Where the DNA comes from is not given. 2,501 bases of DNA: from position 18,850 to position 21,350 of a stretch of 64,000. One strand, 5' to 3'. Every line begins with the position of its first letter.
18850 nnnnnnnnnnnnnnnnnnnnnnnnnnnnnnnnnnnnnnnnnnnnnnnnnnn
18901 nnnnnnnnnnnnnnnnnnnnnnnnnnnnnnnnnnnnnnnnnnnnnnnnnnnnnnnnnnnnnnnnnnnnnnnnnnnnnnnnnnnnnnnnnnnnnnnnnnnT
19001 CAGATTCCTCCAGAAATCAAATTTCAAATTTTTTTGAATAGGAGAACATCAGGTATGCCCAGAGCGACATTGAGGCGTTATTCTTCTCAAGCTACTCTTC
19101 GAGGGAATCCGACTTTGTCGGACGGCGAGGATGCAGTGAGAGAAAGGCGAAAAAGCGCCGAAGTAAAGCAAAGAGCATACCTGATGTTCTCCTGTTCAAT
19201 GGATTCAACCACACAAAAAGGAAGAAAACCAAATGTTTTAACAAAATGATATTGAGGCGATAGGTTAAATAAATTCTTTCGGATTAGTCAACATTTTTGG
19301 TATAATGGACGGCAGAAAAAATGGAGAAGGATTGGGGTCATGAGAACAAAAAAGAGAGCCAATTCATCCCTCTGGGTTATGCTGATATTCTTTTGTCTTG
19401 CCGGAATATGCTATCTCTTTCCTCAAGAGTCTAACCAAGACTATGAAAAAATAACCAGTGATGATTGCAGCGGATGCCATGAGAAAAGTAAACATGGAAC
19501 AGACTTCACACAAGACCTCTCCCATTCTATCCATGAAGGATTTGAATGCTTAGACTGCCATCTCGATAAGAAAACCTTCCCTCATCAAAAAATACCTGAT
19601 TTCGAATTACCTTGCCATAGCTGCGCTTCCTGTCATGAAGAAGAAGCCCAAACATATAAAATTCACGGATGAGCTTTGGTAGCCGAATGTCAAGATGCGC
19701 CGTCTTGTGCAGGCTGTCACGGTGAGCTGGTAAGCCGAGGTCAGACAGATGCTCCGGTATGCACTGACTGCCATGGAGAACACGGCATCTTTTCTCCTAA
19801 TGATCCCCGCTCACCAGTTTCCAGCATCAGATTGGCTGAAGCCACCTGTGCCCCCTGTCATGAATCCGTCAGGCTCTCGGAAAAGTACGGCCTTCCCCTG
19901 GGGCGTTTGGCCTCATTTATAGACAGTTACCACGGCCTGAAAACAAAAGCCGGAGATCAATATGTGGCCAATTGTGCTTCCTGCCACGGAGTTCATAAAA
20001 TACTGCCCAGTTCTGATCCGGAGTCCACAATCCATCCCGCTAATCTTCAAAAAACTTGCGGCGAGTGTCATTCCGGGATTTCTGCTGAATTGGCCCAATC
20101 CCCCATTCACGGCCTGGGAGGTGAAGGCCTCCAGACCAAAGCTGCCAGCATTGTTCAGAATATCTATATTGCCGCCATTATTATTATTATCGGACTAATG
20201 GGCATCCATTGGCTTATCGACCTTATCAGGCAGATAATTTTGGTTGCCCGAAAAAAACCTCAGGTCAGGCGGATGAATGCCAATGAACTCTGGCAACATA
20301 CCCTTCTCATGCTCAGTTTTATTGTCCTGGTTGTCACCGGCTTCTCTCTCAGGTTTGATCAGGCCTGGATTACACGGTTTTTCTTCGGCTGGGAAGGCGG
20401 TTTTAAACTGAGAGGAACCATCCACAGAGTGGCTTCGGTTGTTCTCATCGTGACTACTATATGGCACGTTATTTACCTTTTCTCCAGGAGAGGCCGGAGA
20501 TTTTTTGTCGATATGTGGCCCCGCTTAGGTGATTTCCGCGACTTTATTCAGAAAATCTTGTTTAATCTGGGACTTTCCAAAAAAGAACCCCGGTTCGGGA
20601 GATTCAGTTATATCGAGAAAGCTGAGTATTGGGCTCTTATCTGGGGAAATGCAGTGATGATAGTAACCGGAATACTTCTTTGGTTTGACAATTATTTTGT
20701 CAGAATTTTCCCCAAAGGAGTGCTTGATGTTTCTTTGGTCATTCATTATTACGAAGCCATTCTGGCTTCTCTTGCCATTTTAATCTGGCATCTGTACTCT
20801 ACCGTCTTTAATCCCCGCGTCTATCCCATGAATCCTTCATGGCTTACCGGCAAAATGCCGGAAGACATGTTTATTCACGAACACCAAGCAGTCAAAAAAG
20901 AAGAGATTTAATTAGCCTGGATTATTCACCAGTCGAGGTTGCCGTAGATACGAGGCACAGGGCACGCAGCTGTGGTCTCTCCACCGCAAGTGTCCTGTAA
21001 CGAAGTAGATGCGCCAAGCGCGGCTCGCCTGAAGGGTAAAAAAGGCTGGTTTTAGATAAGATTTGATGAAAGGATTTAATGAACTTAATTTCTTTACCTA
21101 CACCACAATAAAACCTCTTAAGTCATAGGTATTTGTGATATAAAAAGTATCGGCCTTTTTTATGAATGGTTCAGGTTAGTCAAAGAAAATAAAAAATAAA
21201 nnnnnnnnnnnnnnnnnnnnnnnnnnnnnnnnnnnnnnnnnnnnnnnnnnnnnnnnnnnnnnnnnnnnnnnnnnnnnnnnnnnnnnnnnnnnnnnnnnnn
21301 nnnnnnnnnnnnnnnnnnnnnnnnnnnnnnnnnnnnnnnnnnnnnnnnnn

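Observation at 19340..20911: Cbc-type multiheme-c / diheme-b inner-membrane cytochrome split by a single in-frame TGA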

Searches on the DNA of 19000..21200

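Call 34: search_rna_families(source=window, start=19000, end=21200, threshold=evalue, max_evalue=10)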
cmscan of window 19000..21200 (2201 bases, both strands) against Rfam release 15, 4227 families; matches with E-value up to 10: 6.
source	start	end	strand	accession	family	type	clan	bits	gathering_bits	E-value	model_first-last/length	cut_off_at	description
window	20726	20799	-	RF00303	snoR86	Gene; snRNA; snoRNA; HACA-box;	-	19.8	40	1.2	1-123/123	no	Small nucleolar RNA snoR86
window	19031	19203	+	RF04097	MIR2630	Gene; miRNA;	-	18.1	144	1.5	1-229/229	no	MIR2630 microRNA precursor family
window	20195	20296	-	RF00688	MIR394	Gene; miRNA;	-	17.1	60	5.1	1-109/109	no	MIR394 microRNA precursor family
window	19908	19972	+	RF01973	H19_2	Gene; lncRNA;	-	17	50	0.29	1-69/69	no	H19 conserved region 2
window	20660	20744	-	RF01769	greA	Cis-reg; leader;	-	16.2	60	9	1-124/124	no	Enterobacteria greA leader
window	20698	20782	-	RF01177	snR67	Gene; snRNA; snoRNA; CD-box;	CL00053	14.4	55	8.8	1-83/83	no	Small nucleolar RNA snR67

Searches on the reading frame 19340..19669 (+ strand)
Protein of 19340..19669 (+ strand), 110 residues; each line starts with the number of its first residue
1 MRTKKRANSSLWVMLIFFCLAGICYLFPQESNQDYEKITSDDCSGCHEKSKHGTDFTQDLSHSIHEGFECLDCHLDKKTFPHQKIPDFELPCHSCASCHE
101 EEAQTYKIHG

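Call 6: search_protein_families(library=pfam, proteins=[window:19340-19669:+], max_evalue=0.1)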
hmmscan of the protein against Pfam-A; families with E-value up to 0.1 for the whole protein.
window:19340-19669:+ (110 aa): 4 families
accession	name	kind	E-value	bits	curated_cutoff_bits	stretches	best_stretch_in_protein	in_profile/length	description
PF03264.19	Cytochrom_NNT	-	0.0012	19.1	24.1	1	10-81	7-79/174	NapC/NirT cytochrome c family, N-terminal region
PF14522.11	Cytochrome_C7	-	0.0029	17.8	24.8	1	39-100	12-67/67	Cytochrome c7 and related cytochrome c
PF14537.11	Cytochrom_c3_2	-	0.016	16.1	25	1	30-79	16-69/79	Cytochrome c3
PF02085.21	Cytochrom_CIII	-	0.058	14.2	22.9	0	37-99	43-101/101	Class III cytochrome C family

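Call 7: search_protein_families(library=ncbifam, proteins=[window:19340-19669:+], max_evalue=0.1)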
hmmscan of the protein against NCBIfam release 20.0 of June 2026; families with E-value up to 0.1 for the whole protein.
window:19340-19669:+ (110 aa): 1 family
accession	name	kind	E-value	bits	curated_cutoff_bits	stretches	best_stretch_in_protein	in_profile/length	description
TIGR03153.1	cytochr_NrfH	equivalog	4e-06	26.9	134.2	1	15-82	3-67/138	cytochrome c nitrite reductase small subunit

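Call 14: find_encoding_contigs(protein=window:19340-19669:+, flank=3000, max_places=10)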
Protein window:19340-19669:+ (110 aa): 1 contig read that carries it; 1 place shown.
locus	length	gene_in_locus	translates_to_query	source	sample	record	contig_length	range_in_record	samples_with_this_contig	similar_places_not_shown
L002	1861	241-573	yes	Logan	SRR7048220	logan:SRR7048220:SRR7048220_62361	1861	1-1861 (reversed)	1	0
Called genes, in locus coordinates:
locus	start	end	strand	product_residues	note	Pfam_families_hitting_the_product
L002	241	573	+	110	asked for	-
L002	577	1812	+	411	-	PF14522:Cytochrome_C7 (faint), PF14537:Cytochrom_c3_2 (faint), PF01292:Ni_hydr_CYTB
